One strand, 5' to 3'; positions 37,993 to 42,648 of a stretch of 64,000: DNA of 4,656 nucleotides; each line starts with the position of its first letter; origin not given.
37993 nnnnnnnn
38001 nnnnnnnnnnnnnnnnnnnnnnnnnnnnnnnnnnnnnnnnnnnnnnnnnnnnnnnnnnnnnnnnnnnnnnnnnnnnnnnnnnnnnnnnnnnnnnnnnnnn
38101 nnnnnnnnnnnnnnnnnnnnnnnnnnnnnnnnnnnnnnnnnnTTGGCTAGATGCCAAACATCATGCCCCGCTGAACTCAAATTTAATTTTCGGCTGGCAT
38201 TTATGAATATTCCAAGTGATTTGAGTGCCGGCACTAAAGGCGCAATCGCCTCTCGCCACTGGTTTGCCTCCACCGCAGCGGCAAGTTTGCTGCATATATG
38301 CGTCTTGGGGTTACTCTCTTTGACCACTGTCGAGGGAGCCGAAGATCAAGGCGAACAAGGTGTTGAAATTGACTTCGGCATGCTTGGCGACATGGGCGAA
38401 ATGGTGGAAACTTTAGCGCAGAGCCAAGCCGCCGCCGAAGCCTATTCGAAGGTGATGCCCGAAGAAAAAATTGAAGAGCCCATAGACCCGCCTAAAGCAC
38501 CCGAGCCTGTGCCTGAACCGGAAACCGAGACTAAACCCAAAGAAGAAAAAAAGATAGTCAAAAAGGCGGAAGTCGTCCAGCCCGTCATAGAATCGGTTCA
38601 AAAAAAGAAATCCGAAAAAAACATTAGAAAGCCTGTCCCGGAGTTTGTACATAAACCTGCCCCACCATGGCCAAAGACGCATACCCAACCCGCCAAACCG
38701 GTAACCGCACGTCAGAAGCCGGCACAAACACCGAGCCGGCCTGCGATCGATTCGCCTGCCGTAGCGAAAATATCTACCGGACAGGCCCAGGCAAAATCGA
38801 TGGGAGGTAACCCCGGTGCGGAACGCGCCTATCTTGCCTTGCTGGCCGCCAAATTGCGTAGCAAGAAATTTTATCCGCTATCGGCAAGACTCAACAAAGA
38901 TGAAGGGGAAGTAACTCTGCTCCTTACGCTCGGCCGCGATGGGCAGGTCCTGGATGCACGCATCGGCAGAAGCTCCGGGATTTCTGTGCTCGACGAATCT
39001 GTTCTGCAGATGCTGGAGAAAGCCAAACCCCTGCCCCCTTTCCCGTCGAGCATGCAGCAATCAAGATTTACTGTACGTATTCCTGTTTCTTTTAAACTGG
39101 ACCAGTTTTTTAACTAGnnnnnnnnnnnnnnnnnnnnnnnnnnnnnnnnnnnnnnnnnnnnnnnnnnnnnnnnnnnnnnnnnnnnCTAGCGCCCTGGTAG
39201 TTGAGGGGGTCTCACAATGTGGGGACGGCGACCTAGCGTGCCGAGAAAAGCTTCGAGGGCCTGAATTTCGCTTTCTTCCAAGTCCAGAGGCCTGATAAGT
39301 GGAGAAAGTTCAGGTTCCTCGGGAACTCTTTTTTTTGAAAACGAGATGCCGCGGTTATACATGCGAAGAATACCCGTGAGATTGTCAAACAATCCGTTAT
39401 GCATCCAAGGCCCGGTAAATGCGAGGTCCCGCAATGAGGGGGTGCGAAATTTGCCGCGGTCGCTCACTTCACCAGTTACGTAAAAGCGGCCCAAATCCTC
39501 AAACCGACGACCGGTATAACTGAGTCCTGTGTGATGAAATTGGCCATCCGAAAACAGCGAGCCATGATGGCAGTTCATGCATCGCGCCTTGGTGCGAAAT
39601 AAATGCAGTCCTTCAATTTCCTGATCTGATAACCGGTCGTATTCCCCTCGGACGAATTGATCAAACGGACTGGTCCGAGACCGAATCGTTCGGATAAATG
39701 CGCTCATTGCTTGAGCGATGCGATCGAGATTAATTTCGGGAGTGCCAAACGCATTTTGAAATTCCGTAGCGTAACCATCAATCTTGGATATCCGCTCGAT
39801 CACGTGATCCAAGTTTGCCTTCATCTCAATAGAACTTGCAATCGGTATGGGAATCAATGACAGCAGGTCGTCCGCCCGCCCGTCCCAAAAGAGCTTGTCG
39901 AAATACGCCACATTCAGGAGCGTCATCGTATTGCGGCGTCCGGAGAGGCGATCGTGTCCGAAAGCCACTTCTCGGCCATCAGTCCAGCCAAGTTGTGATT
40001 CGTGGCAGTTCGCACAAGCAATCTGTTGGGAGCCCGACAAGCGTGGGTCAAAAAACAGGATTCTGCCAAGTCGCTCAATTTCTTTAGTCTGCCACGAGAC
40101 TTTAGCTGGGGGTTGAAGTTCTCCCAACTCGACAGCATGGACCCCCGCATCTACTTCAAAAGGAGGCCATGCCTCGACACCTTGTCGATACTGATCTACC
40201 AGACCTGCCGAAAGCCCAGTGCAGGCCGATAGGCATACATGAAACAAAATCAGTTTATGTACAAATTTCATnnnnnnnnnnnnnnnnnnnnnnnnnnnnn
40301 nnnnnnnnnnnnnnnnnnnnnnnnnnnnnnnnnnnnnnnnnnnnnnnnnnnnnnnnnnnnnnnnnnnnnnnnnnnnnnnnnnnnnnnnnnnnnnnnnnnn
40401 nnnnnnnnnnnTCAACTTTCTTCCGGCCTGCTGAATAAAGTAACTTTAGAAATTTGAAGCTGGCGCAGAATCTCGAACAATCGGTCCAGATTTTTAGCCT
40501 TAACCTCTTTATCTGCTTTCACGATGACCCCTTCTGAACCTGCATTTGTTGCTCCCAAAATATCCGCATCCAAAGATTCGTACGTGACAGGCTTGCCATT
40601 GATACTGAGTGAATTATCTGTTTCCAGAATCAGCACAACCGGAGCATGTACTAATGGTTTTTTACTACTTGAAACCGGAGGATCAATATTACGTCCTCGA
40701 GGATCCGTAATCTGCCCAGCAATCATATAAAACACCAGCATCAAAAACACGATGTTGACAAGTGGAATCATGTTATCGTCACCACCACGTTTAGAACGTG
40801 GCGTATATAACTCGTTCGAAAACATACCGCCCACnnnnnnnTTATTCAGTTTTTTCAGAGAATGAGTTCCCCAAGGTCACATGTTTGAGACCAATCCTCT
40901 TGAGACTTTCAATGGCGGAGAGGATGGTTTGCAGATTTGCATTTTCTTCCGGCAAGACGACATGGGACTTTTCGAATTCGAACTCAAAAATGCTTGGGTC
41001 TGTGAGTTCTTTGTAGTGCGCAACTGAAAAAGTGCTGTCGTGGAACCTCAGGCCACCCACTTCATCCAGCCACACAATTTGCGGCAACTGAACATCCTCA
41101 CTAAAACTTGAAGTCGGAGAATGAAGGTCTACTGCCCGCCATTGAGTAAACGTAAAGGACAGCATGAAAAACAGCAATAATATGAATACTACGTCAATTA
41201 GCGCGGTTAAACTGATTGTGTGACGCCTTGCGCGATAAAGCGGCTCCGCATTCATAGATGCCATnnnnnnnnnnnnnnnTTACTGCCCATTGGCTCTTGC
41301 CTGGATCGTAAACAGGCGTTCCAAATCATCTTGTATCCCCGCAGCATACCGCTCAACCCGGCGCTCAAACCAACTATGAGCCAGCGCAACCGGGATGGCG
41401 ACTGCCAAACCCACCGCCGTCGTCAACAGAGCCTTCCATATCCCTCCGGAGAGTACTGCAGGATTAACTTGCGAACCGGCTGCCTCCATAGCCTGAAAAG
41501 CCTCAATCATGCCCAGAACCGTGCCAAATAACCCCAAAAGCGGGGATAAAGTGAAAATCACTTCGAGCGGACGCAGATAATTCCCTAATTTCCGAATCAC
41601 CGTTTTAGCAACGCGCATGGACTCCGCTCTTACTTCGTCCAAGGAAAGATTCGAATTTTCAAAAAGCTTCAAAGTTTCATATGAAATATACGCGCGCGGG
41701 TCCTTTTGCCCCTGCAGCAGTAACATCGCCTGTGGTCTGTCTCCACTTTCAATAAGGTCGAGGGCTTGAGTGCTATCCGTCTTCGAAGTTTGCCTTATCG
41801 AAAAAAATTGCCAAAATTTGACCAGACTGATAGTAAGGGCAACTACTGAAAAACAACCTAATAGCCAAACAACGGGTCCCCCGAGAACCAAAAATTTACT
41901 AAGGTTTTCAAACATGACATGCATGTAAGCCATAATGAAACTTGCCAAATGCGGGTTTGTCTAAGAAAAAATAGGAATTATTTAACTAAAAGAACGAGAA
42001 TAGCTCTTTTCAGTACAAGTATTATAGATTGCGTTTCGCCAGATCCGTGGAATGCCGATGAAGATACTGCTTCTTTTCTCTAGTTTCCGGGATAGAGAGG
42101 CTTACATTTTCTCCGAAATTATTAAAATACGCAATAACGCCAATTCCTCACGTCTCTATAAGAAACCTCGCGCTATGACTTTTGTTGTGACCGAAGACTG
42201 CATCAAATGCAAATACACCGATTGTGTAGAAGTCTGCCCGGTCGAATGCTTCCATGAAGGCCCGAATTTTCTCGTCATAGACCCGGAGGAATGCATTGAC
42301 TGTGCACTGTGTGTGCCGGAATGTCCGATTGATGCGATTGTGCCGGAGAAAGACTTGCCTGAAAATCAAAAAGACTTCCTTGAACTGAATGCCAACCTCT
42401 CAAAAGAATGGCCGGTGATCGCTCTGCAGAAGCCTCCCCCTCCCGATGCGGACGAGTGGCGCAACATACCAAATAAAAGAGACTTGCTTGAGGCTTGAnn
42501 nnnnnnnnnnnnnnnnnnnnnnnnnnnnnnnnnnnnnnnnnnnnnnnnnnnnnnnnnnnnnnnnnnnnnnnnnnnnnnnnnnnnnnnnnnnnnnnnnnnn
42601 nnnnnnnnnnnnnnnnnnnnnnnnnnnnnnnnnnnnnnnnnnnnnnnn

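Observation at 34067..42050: Lower-GC segment directly 3' of ssrA carrying a Fic protein and a complete TonB uptake system: possible old island at the tmRNA site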

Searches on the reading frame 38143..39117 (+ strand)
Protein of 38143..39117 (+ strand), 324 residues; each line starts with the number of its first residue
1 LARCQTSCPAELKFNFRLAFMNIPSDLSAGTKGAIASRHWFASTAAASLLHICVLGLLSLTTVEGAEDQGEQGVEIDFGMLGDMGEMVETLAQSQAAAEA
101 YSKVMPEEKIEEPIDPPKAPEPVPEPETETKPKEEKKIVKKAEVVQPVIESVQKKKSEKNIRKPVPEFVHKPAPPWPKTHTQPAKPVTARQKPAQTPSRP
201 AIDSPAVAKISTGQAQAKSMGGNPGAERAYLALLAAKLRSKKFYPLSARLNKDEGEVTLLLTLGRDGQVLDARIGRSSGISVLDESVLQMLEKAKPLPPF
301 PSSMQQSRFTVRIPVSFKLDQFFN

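Call 5: search_protein_families(library=pfam, proteins=[window:38143-39117:+])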
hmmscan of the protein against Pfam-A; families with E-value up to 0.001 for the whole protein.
window:38143-39117:+ (324 aa): 2 families
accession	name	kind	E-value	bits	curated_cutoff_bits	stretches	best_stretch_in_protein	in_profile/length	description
PF03544.19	TonB_C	-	2e-15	57.5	24.6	1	242-319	3-79/79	Gram-negative bacterial TonB protein C-terminal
PF13103.11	TonB_2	-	4.9e-12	46.2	22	1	228-311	2-81/85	TonB C terminal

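Call 46: search_protein_families(library=ncbifam, proteins=[window:38143-39117:+], max_evalue=0.001)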
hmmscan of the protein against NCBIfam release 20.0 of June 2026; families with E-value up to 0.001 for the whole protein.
window:38143-39117:+ (324 aa): 2 families
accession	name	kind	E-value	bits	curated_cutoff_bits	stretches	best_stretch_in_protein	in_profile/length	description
TIGR01352.1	tonB_Cterm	subfamily_domain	7e-19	67.9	27.1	1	243-319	2-75/76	TonB family protein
TIGR02794.1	tolA_full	equivalog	3.8e-10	39.5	59.45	1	211-317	256-360/362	cell envelope integrity protein TolA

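Call 65: search_solved_structures(query=window:38143-39117:+, max_evalue=0.01)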
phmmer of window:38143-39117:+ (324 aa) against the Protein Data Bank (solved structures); distinct sequences matched with E-value up to 0.01: 3.
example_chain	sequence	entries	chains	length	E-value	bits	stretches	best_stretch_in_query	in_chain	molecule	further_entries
6sly_A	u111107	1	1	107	2.5e-09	40.4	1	216-319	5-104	Protein TonB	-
5lw8_A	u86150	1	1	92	1e-06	31.8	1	230-319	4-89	Protein TonB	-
2m2k_A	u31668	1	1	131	1.1e-05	28.4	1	227-319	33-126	HasB protein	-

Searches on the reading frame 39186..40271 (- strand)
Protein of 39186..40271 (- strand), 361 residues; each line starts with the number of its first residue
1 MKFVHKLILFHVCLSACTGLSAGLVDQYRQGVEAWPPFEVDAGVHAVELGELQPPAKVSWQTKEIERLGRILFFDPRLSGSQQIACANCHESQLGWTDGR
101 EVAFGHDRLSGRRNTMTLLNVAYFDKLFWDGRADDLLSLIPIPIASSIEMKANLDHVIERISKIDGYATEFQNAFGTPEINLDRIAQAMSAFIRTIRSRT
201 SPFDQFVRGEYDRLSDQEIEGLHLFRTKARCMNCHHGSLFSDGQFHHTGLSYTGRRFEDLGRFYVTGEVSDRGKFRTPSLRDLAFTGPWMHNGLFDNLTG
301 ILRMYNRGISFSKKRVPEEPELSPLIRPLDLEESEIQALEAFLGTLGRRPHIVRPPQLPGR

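Call 5: search_protein_families(library=pfam, proteins=[window:39186-40271:-])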
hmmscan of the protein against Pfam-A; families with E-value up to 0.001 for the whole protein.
window:39186-40271:- (361 aa): 1 family
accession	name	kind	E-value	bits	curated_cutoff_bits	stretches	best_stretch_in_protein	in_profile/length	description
PF03150.19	CCP_MauG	-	4.2e-50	170.7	25.6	1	65-211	3-148/149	Di-haem cytochrome c peroxidase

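Call 46: search_protein_families(library=ncbifam, proteins=[window:39186-40271:-], max_evalue=0.001)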
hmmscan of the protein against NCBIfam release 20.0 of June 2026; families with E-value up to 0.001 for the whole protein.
window:39186-40271:- (361 aa): 5 families
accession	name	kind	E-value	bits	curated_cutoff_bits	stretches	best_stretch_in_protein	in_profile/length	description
TIGR03791.1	TTQ_mauG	equivalog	2.2e-66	224.1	443.85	1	63-359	3-291/291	tryptophan tryptophylquinone biosynthesis enzyme MauG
TIGR04039.1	MXAN_0977_Heme2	hypoth_equivalog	3.9e-57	193.8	362.85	1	62-350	8-325/336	MbnH family di-heme enzyme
TIGR03981.2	SAM_quin_mod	hypoth_equivalog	7.1e-47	160.2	340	2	171-317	217-371/411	His-Xaa-Ser system-associated MauG-like protein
NF052341.1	hydrazine_gamma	equivalog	6.8e-06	25.3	625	1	56-254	58-240/339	hydrazine synthase subunit gamma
NF052342.1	hydrazine_BC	exception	2.5e-05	22.7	1250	1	35-255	391-592/690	hydrazine synthase subunit beta-gamma fusion subunit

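Call 48: search_solved_structures(query=window:39186-40271:-, max_evalue=1e-10)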
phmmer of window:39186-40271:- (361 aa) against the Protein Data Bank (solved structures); distinct sequences matched with E-value up to 1e-10: 29.
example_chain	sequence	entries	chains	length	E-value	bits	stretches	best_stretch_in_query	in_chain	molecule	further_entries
4aal_A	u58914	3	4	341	1.9e-44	155.5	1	64-302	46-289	CYTOCHROME C551 PEROXIDASE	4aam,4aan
2c1u_A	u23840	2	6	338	4.2e-43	151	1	60-304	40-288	DI-HAEM CYTOCHROME C PEROXIDASE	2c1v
4aao_A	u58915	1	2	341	4.5e-43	150.9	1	64-302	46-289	CYTOCHROME C551 PEROXIDASE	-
3hq6_A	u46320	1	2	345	6.4e-43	150.4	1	67-303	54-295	Cytochrome c551 peroxidase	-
1iqc_A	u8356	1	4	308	9.3e-43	149.9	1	52-298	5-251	di-heme peroxidase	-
3hq9_A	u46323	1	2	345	3.2e-42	148.1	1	67-303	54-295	Cytochrome c551 peroxidase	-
3hq7_A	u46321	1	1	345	8.3e-42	146.7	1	67-303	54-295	Cytochrome c551 peroxidase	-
3o5c_A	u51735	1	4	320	1.7e-41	145.7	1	51-299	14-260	Cytochrome c551 peroxidase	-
3hq8_A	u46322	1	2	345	2.2e-41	145.4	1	67-303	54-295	Cytochrome c551 peroxidase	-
1zzh_A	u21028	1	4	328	6.7e-40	140.5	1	62-300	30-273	cytochrome c peroxidase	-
1nml_A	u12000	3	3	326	4.1e-39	137.9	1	65-298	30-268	di-haem cytochrome c peroxidase | Cytochrome c peroxidase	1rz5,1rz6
1eb7_A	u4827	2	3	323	2.5e-35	125.4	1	65-318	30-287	CYTOCHROME C551 PEROXIDASE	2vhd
9qdt_A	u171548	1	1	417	1.3e-34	123.1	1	55-307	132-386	Probable cytochrome c peroxidase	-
6qkn_A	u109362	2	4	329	1.5e-32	116.3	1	56-299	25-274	Cytochrome-c peroxidase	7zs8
6fu3_A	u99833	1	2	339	1.5e-32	116.3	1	56-299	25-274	Protein CcpR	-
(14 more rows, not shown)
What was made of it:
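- On MauG / MbnH di-haem enzymes: The best PDB relatives are canonical bacterial CcpA enzymes (call 48).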

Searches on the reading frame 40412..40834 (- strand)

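Call 5: search_protein_families(library=pfam, proteins=[window:40412-40834:-])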
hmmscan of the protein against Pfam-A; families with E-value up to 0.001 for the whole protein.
window:40412-40834:- (140 aa): 1 family
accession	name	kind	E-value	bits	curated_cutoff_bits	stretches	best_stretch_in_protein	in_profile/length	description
PF02472.21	ExbD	-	1.8e-18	67.2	25.4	1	21-136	9-126/128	Biopolymer transport protein ExbD/TolR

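Call 46: search_protein_families(library=ncbifam, proteins=[window:40412-40834:-], max_evalue=0.001)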
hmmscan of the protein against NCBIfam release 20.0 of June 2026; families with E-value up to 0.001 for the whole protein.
window:40412-40834:- (140 aa): 4 families
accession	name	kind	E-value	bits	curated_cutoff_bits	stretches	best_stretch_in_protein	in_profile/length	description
TIGR02803.1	ExbD_1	equivalog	6.3e-10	39.2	152.95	1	21-133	5-118/122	TonB system transport protein ExbD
NF008429.0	PRK11267.1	equivalog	9.8e-10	38.6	216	1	19-134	17-133/141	TonB system transport protein ExbD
TIGR02801.1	tolR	equivalog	1.1e-08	35.7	127.3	1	21-135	6-128/129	protein TolR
TIGR02804.1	ExbD_2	equivalog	6.2e-06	26.6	123.45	1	21-133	5-117/121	TonB system transport protein ExbD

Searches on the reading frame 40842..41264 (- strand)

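Call 5: search_protein_families(library=pfam, proteins=[window:40842-41264:-])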
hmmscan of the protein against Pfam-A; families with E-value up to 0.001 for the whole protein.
window:40842-41264:- (140 aa): 1 family
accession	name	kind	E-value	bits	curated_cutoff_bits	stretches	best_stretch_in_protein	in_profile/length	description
PF02472.21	ExbD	-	4.1e-10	40.3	25.4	1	14-131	5-123/128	Biopolymer transport protein ExbD/TolR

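Call 46: search_protein_families(library=ncbifam, proteins=[window:40842-41264:-], max_evalue=0.001)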
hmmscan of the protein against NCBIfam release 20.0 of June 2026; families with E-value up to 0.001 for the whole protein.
window:40842-41264:- (140 aa): 2 families
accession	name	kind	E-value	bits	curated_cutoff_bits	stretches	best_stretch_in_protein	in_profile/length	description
TIGR02801.1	tolR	equivalog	4.1e-06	27.5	127.3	1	17-131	5-126/129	protein TolR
NF008248.0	PRK11024.1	equivalog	0.00081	19.5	162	0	15-131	14-137/142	colicin uptake protein TolR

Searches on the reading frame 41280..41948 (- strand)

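Call 5: search_protein_families(library=pfam, proteins=[window:41280-41948:-])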
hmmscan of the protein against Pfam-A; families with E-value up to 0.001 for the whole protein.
window:41280-41948:- (222 aa): 1 family
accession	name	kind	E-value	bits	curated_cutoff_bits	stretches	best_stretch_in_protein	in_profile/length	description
PF01618.21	MotA_ExbB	-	4.4e-27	94.8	22.9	1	88-203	9-123/127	MotA/TolQ/ExbB proton channel family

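Call 46: search_protein_families(library=ncbifam, proteins=[window:41280-41948:-], max_evalue=0.001)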
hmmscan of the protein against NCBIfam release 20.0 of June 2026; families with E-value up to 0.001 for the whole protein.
window:41280-41948:- (222 aa): 5 families
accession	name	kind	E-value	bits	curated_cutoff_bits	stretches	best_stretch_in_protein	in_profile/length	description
TIGR02796.1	tolQ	equivalog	1.9e-20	73.6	221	1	29-216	19-214/216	protein TolQ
TIGR02797.1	exbB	equivalog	4.3e-15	56.1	206.2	1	73-207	60-200/211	tonB-system energizer ExbB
NF007722.0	PRK10414.1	equivalog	1.3e-14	54.3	402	1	112-218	118-222/244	tol-pal system-associated acyl-CoA thioesterase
NF008066.0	PRK10801.1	equivalog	3.3e-13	49.7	403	1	110-217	111-218/230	Tol-Pal system protein TolQ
TIGR02805.1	exbB2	equivalog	1.6e-10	41.3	135.35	1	115-200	45-129/138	TonB-system energizer ExbB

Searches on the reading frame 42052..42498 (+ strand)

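Call 5: search_protein_families(library=pfam, proteins=[window:42052-42498:+])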
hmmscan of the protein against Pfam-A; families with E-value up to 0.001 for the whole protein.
window:42052-42498:+ (148 aa): 11 families
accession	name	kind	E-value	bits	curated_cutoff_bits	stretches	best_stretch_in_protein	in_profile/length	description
PF11953.13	DUF3470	-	9e-17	61.2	23.2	1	108-147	2-41/42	Domain of unknown function (DUF3470)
PF14697.11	Fer4_21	-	2.7e-08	34.2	35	1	76-96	3-57/59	4Fe-4S dicluster domain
PF13484.11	Fer4_16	-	3.7e-07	31.3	30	1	80-107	1-28/66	4Fe-4S double cluster binding domain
PF12797.12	Fer4_2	-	5.4e-07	29.6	24.5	0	75-92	4-21/22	4Fe-4S binding domain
PF00037.32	Fer4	-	6.6e-07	29.3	21.1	1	75-96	2-23/24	4Fe-4S binding domain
PF13237.11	Fer4_10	-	2.6e-06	27.7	25.5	1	47-92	6-53/53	4Fe-4S dicluster domain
PF13183.11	Fer4_8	-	1e-05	26.4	27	0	79-95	3-19/68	4Fe-4S dicluster domain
PF12838.12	Fer4_7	-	1.1e-05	26.2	27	1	50-95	2-52/52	4Fe-4S dicluster domain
PF12837.12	Fer4_6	-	1.6e-05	25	25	0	75-96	3-24/24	4Fe-4S binding domain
PF13187.11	Fer4_9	-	1.7e-05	25.2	27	1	49-96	1-52/52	4Fe-4S dicluster domain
PF13534.11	Fer4_17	-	0.00016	22.6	22.2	0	80-96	1-17/61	4Fe-4S dicluster domain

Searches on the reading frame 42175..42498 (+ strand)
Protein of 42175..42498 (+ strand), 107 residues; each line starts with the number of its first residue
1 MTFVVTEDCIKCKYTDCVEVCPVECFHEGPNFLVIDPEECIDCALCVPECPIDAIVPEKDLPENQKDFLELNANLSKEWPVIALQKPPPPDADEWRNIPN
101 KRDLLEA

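Call 46: search_protein_families(library=ncbifam, proteins=[window:42175-42498:+], max_evalue=0.001)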
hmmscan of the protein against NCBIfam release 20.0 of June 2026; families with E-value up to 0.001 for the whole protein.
window:42175-42498:+ (107 aa): 38 families (the best 25 are shown)
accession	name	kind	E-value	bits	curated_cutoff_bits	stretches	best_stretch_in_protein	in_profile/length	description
NF045490.1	FdxA_Protbact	equivalog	8.8e-49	164.1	135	1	1-102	1-102/104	ferredoxin FdxA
NF045480.1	FdxA_Actino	equivalog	1.8e-22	79.6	125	1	1-77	1-77/107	ferredoxin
NF058577.1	FdxA_fam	equivalog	6.1e-14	51.9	65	1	1-54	1-52/52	4Fe-4S ferredoxin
TIGR04105.1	FeFe_hydrog_B1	subfamily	1.4e-09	37.2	450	1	2-57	106-161/462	monomeric [FeFe] hydrogenase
NF045874.1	Vhu_polyferre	exception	1.7e-09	36.9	600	1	4-66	125-185/381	F420-non-reducing hydrogenase associated-polyferredoxin VhuB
NF041715.1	arsenate_red_ArrB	equivalog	1.4e-07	31.3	450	1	8-65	56-114/233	arsenate respiratory reductase iron-sulfur subunit ArrB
NF038355.1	FDH3_beta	equivalog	2.8e-07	30.8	240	1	7-54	52-100/180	formate dehydrogenase FDH3 subunit beta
NF033683.1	di_4Fe-4S_YfhL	equivalog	5e-07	30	86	1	1-69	1-74/80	YfhL family 4Fe-4S dicluster ferredoxin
NF045797.1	DsrO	equivalog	5.8e-07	29.2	200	1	9-56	103-151/235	sulfate reduction electron transfer complex DsrMKJOP subunit DsrO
NF040864.1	HgcB_ferredoxin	equivalog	6.2e-07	29.2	99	1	6-56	13-62/93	mercury methylation ferredoxin HgcB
NF006446.0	PRK08764.1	equivalog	8.9e-07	28.9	220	1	2-56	81-134/139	Rnf electron transport complex subunit RnfB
NF011569.0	PRK14993.1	equivalog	1.5e-06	27.8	416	1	8-55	99-147/244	tetrathionate reductase subunit TtrB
NF038196.1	ferrodoxin_EFR1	subfamily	1.8e-06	28.1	75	1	2-60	179-234/242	EFR1 family ferrodoxin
TIGR01944.1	rnfB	subfamily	2.8e-06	27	68.7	1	32-56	107-131/190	RnfABCDGE type electron transport complex subunit B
TIGR02951.1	DMSO_dmsB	equivalog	2.9e-06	27.4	214.1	1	2-55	57-112/161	DMSO/selenate family reductase complex B subunit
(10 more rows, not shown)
